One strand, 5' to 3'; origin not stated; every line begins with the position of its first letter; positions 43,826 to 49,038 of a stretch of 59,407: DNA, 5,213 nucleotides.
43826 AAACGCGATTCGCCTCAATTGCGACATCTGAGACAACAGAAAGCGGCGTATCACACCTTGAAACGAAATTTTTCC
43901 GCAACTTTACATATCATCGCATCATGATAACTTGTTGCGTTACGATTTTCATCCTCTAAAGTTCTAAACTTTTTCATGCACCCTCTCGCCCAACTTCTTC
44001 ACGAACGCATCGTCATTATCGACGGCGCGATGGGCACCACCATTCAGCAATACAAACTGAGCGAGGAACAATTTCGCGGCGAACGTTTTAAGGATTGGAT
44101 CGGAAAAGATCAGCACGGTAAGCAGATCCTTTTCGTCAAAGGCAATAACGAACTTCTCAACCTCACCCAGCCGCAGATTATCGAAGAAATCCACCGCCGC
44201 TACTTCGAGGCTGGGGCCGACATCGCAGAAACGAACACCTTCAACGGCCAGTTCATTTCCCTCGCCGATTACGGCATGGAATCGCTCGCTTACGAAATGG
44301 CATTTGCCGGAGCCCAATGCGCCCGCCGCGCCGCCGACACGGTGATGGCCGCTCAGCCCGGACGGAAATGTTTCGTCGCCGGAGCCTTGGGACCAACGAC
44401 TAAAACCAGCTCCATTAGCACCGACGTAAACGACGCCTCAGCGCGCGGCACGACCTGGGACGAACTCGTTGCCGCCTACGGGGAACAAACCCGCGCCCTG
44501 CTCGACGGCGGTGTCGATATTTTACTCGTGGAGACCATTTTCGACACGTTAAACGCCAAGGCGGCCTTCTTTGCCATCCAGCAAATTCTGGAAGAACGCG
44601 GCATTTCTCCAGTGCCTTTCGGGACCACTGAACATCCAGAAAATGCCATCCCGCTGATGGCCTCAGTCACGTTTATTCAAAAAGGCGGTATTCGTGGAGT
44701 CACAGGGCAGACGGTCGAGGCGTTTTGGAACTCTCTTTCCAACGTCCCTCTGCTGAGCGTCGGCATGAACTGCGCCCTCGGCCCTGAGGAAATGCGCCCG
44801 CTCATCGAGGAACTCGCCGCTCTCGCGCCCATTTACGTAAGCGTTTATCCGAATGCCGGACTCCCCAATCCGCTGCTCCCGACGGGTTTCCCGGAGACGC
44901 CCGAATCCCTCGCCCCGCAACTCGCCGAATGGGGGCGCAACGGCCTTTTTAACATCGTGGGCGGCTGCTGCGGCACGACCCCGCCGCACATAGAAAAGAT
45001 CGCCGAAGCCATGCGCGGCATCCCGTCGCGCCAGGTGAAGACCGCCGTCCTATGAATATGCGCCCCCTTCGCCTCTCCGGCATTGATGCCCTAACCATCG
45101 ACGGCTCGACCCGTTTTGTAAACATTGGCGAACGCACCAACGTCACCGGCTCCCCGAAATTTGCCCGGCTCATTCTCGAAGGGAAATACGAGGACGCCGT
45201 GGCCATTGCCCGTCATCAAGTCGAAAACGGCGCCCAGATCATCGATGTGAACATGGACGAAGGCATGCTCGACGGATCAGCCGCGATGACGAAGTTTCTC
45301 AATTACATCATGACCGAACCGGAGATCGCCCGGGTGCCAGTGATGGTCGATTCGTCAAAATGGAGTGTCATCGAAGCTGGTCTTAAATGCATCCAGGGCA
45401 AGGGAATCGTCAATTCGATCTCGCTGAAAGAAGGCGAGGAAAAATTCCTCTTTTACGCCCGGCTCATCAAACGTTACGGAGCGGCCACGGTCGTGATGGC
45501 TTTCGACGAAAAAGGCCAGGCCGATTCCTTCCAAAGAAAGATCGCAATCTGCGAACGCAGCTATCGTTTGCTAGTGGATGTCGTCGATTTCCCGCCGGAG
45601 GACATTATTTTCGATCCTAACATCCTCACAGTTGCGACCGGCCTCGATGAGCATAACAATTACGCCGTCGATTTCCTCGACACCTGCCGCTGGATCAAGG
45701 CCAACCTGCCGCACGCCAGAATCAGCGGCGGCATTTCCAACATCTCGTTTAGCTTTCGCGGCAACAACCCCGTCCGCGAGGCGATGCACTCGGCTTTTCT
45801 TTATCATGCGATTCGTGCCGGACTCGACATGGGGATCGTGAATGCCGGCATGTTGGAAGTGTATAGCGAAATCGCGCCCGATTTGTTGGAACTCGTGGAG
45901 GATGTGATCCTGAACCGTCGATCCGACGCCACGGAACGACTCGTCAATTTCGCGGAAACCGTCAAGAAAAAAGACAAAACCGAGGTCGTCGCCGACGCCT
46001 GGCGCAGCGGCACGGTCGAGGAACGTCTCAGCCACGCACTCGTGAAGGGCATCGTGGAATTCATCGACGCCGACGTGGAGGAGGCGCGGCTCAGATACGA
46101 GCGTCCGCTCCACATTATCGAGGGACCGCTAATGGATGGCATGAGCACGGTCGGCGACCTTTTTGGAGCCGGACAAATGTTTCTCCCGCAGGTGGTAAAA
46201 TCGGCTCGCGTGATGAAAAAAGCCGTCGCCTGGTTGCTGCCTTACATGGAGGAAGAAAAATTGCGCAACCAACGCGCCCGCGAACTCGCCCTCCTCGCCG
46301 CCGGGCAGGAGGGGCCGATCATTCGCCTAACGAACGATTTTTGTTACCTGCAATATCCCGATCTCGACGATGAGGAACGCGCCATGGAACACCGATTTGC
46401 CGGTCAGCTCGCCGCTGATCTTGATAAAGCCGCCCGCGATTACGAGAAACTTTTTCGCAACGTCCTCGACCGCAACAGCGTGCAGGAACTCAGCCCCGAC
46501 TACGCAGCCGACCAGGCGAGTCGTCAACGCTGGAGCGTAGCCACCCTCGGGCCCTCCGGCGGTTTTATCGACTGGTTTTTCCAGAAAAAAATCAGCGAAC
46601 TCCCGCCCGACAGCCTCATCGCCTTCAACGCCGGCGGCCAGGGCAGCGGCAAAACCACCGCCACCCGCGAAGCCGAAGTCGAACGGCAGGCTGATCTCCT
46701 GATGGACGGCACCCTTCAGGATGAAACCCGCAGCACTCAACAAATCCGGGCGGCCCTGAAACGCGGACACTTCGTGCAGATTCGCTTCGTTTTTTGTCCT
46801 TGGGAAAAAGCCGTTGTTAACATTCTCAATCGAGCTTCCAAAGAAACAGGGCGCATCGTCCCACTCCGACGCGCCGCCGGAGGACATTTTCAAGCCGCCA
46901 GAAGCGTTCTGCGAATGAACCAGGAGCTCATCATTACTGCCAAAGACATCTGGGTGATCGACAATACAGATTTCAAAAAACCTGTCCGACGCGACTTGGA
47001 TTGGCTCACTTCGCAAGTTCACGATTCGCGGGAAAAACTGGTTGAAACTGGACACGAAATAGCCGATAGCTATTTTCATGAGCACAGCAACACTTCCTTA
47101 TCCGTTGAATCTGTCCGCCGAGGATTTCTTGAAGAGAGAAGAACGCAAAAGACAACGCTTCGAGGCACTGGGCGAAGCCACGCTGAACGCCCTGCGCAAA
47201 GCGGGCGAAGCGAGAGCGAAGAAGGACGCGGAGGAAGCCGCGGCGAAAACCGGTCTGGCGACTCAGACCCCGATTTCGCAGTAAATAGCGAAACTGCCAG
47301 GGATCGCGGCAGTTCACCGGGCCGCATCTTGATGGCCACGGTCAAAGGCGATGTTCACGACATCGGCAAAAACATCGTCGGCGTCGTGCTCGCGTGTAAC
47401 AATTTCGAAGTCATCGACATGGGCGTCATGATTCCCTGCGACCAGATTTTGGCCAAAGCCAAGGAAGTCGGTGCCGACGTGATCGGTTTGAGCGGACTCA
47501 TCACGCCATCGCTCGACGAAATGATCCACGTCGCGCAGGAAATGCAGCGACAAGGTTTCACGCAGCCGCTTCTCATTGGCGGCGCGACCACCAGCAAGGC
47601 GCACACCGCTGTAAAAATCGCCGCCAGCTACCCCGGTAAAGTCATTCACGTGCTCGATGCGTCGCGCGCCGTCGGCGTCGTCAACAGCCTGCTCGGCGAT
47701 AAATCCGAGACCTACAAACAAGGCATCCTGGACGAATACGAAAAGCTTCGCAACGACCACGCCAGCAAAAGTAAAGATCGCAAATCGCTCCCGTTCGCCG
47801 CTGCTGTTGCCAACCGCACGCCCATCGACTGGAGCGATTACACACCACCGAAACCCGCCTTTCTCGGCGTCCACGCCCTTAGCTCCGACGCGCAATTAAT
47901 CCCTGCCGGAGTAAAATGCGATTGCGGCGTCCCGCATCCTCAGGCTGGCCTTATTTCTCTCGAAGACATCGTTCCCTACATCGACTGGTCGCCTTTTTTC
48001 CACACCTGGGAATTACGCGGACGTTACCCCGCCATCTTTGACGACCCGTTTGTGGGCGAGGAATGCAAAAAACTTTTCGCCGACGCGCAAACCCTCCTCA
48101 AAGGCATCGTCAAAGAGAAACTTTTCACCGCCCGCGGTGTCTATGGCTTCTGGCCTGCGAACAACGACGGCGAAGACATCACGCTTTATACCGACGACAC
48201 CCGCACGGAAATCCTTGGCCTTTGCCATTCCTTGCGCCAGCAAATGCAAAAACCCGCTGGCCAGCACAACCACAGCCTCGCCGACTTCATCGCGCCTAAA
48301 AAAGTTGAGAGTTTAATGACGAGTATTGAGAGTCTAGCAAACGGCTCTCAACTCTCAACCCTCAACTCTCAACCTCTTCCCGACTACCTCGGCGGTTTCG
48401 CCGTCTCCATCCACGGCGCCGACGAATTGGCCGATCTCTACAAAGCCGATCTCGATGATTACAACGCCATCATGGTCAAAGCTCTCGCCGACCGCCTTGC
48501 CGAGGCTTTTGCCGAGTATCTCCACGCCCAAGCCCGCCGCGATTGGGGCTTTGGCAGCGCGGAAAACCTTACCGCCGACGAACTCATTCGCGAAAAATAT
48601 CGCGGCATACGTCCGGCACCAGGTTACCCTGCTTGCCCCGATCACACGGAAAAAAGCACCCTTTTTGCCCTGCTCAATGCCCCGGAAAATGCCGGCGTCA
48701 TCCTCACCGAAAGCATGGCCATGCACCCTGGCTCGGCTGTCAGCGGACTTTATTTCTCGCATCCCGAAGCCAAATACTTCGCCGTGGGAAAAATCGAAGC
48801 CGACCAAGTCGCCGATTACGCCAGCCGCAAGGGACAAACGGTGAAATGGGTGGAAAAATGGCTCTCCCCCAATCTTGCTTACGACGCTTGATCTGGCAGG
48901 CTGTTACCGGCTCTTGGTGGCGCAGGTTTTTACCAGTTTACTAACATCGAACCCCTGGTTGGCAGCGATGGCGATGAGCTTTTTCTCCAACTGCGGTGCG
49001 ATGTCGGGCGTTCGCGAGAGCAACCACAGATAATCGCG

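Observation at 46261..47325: Zeta-toxin-like P-loop domain inserted in frame into the cap-to-Rossmann linker of cobalamin-dependent methionine synthase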

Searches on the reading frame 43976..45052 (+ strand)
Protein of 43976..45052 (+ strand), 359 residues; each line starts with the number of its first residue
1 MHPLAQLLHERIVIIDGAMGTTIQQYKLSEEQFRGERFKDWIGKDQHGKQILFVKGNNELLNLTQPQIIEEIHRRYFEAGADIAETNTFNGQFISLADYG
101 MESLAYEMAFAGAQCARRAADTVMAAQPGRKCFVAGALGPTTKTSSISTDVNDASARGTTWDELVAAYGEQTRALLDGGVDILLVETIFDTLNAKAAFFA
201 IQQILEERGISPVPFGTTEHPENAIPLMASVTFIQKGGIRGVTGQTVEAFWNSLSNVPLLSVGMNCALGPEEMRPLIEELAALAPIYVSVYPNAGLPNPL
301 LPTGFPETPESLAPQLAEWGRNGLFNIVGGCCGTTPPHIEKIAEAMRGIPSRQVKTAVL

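Call 3: search_protein_families(library=pfam, proteins=[window:43976-45052:+], max_evalue=1)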
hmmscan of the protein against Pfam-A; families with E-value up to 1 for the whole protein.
window:43976-45052:+ (359 aa): 1 family
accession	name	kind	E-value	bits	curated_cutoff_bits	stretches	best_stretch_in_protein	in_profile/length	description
PF02574.22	S-methyl_trans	-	1.1e-88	298.2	22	1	13-346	1-283/283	Homocysteine S-methyltransferase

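Call 4: search_protein_families(library=ncbifam, proteins=[window:43976-45052:+], max_evalue=1)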
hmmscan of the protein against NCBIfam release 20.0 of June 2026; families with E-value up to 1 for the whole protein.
window:43976-45052:+ (359 aa): 5 families
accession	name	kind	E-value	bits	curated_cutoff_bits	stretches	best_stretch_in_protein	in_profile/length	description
NF007024.0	PRK09490.1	equivalog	1.2e-130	437.4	1497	1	4-356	12-339/1234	methionine synthase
TIGR02082.1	metH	equivalog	8.8e-120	401.2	1010.85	1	9-355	2-321/1182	methionine synthase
NF006396.0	PRK08645.1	equivalog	2.9e-53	180.9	453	2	54-351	30-289/611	bifunctional homocysteine S-methyltransferase/methylenetetrahydrofolate reductase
NF005718.0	PRK07534.1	equivalog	6.9e-30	104.4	338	1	58-352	37-300/337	betaine--homocysteine S-methyltransferase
NF007020.0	PRK09485.1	equivalog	2.1e-29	102.6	215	1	64-347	43-304/306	homocysteine S-methyltransferase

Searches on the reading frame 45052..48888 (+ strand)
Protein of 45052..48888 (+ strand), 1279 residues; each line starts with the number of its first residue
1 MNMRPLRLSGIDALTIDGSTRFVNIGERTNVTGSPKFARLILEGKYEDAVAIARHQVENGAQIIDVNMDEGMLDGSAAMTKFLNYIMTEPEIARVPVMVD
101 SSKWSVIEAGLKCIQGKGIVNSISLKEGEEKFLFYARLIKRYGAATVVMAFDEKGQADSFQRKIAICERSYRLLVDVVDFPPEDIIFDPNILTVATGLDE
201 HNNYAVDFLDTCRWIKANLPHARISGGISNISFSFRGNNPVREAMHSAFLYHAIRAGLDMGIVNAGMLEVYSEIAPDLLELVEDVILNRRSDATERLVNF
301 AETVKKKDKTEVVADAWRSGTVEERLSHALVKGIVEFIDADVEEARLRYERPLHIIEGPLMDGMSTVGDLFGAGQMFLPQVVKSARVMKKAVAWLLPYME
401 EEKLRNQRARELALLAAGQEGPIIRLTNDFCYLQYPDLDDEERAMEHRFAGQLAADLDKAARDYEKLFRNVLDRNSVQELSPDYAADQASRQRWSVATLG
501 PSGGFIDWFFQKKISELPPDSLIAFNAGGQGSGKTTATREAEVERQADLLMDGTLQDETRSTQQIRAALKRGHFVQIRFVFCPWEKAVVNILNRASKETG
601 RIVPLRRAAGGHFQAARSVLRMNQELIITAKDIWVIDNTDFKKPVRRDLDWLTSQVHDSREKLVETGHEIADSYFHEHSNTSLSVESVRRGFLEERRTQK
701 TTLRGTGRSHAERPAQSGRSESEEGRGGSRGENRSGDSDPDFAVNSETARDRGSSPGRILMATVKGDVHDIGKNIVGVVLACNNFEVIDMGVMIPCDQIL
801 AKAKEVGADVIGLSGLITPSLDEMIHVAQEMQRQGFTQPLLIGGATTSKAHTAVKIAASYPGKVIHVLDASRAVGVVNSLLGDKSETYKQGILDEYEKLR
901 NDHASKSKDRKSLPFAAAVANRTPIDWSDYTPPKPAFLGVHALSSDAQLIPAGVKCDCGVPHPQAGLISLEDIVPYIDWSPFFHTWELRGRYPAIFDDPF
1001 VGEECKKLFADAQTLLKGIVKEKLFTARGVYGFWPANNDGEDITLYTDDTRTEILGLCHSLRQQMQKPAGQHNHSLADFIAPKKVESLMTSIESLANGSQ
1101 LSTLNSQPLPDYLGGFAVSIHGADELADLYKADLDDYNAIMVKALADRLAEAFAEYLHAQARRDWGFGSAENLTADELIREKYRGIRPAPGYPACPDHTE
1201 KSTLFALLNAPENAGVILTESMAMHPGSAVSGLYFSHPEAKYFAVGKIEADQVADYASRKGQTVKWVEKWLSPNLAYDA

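Call 3: search_protein_families(library=pfam, proteins=[window:45052-48888:+], max_evalue=1)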
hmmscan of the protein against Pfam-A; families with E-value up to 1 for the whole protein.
window:45052-48888:+ (1279 aa): 5 families
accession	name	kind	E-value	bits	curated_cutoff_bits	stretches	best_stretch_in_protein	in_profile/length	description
PF02965.22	Met_synt_B12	-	2.4e-114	381.9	25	1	970-1261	2-273/273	Vitamin B12 dependent methionine synthase, activation domain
PF00809.28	Pterin_bind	-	4.2e-60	203.8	25.5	1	26-264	1-244/244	Pterin binding enzyme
PF02607.22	B12-binding_2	-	5.4e-24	84.6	23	1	322-395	1-73/74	B12 binding domain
PF02310.24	B12-binding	-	2.2e-18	66.7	32.1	1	757-850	1-94/121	B12 binding domain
PF06414.18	Zeta_toxin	-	9.7e-11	41.9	22.3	1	543-640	92-189/199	Zeta toxin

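Call 4: search_protein_families(library=ncbifam, proteins=[window:45052-48888:+], max_evalue=1)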
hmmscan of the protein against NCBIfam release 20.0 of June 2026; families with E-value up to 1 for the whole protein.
window:45052-48888:+ (1279 aa): 18 families
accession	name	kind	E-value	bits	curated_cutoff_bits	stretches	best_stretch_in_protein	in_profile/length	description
NF007024.0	PRK09490.1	equivalog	0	1442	1497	2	6-409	344-750/1234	methionine synthase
TIGR02082.1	metH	equivalog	0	1152.7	1010.85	2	5-408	326-732/1182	methionine synthase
NF005719.0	PRK07535.1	domain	3e-37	128.2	259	1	23-275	2-231/268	methyltetrahydrofolate:corrinoid/iron-sulfur protein methyltransferase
TIGR02370.1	pyl_corrinoid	subfamily_domain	8.6e-32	110.1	215.3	2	753-851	81-181/197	methyltransferase cognate corrinoid protein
NF041607.1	dimeth_corrin_MtbC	equivalog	1.6e-29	102.9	350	2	751-859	77-186/203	dimethylamine corrinoid protein MtbC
NF047995.1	corrinoid_MtgC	exception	3.4e-27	95.3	310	2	749-853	85-191/215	glycine betaine-specific corrinoid protein MtgC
NF047996.1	corrin_MtgC_2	exception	2.3e-24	86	370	2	748-870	81-205/212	glycine betaine-specific corrinoid protein MtgC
NF040669.1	MtaC2_Meth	equivalog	8.6e-23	81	450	2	755-884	125-249/267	methanol--corrinoid protein MtaC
NF040655.1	MtaC_Meth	equivalog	4e-21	75.2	420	2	751-847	114-210/253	methanol--corrinoid protein MtaC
NF040758.1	CODH_ACS_meth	exception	2.6e-19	69.6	370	1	21-267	3-235/261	carbon monoxide dehydrogenase/acetyl-CoA synthase methytransferase subunit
NF002612.0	PRK02261.1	equivalog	4.5e-08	32.7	110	1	759-851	6-99/148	methylaspartate mutase subunit S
TIGR01501.1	MthylAspMutase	equivalog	4e-06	26.6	135.8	1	759-845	4-91/134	methylaspartate mutase subunit S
TIGR00640.1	acid_CoA_mut_C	subfamily_domain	6.4e-05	22.9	57.45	1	758-844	4-90/132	methylmalonyl-CoA mutase C-terminal domain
NF006944.0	PRK09426.1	equivalog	0.00053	18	876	1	746-849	580-683/721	methylmalonyl-CoA mutase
NF052513.1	TransRegCarH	equivalog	0.0023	17.3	400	1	758-860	166-263/274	HTH-type transcriptional repressor CarH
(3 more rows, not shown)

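Call 66: find_encoding_contigs(protein=window:45052-48888:+, flank=2000, max_places=3)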
Protein window:45052-48888:+ (1279 aa): no gene with exactly this product is on record in the collection.

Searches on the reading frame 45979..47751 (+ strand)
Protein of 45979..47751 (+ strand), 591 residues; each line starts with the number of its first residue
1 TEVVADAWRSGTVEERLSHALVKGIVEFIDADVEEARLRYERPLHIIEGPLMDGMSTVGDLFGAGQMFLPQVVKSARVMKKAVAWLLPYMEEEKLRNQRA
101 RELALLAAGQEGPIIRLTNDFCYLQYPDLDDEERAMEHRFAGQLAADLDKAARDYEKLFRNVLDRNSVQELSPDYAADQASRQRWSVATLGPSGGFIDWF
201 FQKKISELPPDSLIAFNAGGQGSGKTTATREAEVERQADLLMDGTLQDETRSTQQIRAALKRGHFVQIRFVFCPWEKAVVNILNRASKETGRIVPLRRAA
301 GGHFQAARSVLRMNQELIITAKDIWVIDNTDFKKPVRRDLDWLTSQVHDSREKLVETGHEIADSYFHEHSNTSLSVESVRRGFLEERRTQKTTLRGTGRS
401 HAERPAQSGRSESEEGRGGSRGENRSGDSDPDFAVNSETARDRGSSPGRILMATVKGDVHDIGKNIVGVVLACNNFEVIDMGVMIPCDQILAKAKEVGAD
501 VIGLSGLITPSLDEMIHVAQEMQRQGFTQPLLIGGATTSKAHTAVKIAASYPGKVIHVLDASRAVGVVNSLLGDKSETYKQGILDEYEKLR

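Call 73: predict_structure(alignment_id=A4)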
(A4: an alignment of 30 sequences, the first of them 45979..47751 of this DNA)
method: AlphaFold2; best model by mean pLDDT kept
length: 591 residues; sequences in the alignment: 30
mean_pLDDT: 85.8   pTM: 0.69
mean pLDDT of the five models: 85.8, 84.9, 84.8, 84.0, 83.3
residues with pLDDT >= 90: 361; 70-90: 169; 50-70: 11; < 50: 50
segments of 3 or more residues with pLDDT < 50: 1-3, 398-444
pLDDT, mean of each block of 10 residues (from residue 1): 67 95 94 96 91 87 84 90 94 93 97 97 94 96 97 95 94 87 89 97 98 94 85 88 88 95 96 95 87 89 92 90 94 91 93 95 92 78 85 60 29 30 30 39 66 88 80 90 95 97 84 93 97 82 91 85 86 90 91 84
secondary structure, 60 per line:
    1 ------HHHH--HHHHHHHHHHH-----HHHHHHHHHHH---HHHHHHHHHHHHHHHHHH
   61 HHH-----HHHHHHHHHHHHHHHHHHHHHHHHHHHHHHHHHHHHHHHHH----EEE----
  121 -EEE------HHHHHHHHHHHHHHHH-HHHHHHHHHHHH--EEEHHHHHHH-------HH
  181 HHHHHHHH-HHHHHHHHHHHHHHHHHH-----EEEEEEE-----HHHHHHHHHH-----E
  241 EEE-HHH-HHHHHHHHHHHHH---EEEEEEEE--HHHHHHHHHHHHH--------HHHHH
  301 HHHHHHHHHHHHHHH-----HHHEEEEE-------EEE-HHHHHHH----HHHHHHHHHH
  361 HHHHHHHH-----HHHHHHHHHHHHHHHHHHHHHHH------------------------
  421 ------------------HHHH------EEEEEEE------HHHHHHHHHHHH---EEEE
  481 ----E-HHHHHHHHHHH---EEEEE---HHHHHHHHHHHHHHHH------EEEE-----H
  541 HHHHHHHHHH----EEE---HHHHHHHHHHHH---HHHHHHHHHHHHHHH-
elements in order: H7-10 H13-23 H29-39 H43-63 H69-109 E114-116 E122-124 H131-146 H148-159 E162-164 H165-171 H179-188 H190-207 E213-219 H225-234 E240-243 H249-261 E265-272 H275-287 H296-315 E324-328 E336-338 H340-346 H351-368 H374-396 H439-442 E449-455 H462-473 E477-480 H487-497 E501-505 H509-524 E531-534 H540-550 E555-557 H561-572 H576-590
